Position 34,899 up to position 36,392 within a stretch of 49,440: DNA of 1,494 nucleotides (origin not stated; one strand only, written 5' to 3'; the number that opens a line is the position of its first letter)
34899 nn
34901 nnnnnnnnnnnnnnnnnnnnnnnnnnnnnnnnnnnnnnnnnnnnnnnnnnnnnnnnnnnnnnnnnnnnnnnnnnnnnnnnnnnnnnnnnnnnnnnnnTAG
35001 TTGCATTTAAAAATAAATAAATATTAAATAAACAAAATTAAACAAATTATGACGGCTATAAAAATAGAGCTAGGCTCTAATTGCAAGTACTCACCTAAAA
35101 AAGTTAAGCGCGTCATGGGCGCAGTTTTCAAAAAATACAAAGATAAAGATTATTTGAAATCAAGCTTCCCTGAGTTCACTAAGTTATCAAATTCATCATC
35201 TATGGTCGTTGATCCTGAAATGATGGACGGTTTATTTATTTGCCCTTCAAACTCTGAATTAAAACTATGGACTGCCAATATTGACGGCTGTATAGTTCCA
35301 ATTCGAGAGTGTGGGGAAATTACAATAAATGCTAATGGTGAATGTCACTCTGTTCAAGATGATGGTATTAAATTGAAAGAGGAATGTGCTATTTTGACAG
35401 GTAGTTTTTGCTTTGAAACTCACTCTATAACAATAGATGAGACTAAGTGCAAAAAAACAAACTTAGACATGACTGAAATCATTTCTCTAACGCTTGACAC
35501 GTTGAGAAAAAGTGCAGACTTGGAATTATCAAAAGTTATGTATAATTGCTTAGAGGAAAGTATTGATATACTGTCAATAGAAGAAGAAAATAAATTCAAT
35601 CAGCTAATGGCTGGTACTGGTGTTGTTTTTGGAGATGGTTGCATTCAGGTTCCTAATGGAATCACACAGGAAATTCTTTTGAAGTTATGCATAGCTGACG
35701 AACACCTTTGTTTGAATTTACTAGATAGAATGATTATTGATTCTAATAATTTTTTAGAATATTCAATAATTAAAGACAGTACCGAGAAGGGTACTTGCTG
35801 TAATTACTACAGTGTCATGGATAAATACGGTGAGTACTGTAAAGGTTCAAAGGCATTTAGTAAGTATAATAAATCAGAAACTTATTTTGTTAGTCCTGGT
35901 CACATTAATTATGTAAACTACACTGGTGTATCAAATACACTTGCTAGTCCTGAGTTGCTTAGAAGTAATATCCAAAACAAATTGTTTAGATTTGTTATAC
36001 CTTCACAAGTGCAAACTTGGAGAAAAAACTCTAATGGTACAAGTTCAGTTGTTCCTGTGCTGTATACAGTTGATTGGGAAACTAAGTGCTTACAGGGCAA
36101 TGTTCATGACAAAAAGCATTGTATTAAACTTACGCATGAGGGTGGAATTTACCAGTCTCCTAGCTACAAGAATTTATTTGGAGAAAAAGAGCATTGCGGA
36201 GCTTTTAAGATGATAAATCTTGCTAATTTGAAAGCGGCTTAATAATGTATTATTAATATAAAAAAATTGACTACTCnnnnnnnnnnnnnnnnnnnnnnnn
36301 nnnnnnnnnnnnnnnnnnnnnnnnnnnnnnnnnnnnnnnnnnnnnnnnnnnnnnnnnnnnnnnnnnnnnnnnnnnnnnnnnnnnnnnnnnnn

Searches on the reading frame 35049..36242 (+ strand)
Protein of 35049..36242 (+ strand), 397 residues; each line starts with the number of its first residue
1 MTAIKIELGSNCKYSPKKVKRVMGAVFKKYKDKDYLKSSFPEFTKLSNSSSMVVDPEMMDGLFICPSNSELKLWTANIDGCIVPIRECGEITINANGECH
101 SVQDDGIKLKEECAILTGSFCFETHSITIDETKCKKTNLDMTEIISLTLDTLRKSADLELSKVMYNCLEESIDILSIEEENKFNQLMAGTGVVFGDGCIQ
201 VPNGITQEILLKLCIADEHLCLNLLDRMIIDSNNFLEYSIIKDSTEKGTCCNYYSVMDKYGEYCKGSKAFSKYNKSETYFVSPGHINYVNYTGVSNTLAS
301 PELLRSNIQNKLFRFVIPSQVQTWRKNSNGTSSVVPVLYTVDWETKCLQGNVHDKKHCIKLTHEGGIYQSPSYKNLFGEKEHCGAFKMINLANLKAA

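Call 10: search_protein_families(library=phrogs, proteins=[window:35049-36242:+], max_evalue=0.001)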
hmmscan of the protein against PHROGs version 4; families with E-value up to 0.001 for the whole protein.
window:35049-36242:+ (397 aa): 0 families

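Call 13: search_protein_families(library=pfam, proteins=[window:35049-36242:+], max_evalue=0.01)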
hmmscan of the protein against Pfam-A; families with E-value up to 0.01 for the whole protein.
window:35049-36242:+ (397 aa): 0 families

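Call 64: search_dna_similar(query=window:35049-36242:+, collection=phages, mode=protein, max_evalue=0.001, max_rows=12)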
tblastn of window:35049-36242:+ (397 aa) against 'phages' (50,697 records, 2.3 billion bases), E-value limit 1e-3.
No match.
